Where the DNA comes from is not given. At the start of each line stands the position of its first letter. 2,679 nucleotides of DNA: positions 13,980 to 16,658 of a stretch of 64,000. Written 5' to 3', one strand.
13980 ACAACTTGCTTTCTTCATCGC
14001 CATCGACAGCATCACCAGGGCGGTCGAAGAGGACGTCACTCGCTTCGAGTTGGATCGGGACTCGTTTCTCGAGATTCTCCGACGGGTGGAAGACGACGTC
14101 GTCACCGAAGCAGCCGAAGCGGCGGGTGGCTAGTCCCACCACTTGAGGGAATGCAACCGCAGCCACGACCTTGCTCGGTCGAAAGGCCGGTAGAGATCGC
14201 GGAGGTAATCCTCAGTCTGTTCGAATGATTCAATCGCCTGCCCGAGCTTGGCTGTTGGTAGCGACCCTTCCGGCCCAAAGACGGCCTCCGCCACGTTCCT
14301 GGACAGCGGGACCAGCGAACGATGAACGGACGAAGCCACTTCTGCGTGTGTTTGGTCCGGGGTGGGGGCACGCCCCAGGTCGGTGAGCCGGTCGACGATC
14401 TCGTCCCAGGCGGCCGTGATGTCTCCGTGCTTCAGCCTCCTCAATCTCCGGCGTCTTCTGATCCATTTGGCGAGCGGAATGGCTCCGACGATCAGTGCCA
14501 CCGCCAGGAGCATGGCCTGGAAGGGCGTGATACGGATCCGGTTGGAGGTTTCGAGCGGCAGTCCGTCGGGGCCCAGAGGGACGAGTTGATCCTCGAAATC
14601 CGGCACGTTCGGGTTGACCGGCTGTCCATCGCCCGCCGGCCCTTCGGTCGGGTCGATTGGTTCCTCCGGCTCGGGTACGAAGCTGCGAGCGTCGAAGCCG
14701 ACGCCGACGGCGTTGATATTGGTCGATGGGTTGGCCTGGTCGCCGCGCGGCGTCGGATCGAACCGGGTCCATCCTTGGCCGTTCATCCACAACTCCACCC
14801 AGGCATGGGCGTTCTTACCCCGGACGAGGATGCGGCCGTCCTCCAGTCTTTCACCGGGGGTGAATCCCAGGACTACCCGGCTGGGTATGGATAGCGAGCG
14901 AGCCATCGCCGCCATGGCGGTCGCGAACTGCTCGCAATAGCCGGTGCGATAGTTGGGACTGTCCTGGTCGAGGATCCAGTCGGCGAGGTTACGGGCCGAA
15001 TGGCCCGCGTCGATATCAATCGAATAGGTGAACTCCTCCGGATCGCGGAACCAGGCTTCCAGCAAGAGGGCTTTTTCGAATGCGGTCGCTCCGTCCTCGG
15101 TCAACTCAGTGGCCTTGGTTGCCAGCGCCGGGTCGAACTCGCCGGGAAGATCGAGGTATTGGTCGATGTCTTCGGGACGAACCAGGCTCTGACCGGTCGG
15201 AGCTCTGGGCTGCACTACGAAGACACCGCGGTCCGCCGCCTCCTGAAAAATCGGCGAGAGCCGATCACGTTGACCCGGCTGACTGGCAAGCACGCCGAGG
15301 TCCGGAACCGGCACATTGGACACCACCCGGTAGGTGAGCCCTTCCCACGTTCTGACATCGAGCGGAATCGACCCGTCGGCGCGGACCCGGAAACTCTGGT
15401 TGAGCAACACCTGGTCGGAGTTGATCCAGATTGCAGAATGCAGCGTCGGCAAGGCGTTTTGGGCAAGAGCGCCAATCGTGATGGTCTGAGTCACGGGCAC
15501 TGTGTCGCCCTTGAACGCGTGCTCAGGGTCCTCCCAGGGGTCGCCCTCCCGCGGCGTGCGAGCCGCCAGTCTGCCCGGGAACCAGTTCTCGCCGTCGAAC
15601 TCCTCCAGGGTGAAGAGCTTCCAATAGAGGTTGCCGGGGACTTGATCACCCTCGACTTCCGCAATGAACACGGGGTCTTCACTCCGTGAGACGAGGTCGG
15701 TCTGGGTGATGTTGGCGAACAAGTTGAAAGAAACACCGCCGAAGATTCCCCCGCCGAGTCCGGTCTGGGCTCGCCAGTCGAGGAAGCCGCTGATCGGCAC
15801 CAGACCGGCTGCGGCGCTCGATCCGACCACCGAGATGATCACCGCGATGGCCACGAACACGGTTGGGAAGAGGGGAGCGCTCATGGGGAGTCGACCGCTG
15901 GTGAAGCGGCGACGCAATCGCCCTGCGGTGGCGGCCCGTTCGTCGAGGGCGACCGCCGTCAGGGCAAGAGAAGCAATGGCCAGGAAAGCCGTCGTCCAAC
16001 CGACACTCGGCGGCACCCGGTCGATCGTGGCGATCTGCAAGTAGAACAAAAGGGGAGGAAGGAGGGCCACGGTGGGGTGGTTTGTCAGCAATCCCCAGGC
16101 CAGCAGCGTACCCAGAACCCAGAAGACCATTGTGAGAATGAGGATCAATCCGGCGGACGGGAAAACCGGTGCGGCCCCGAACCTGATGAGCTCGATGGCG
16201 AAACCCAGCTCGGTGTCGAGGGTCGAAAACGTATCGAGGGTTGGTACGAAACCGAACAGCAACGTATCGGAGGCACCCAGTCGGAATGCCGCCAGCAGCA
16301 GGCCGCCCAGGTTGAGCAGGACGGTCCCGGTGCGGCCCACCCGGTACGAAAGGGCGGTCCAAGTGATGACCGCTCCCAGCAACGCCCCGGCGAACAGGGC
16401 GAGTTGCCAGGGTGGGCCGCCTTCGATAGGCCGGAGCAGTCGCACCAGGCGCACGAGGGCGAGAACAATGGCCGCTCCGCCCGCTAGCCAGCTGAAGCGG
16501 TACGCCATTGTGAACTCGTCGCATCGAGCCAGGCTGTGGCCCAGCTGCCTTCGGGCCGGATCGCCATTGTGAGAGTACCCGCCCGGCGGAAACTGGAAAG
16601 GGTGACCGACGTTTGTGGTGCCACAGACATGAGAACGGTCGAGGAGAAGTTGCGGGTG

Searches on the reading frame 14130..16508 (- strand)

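Call 39: search_protein_families(library=pfam, proteins=[window:14130-16508:-], max_evalue=0.001)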
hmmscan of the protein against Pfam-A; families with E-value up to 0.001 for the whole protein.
window:14130-16508:- (792 aa): 2 families
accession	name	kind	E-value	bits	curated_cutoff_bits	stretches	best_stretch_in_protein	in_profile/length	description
PF01841.26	Transglut_core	-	1.6e-21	77.1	23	1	466-585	4-108/108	Transglutaminase-like superfamily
PF11992.13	TgpA_N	-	1.8e-19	70.4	30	1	5-402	17-331/333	TgpA N-terminal domain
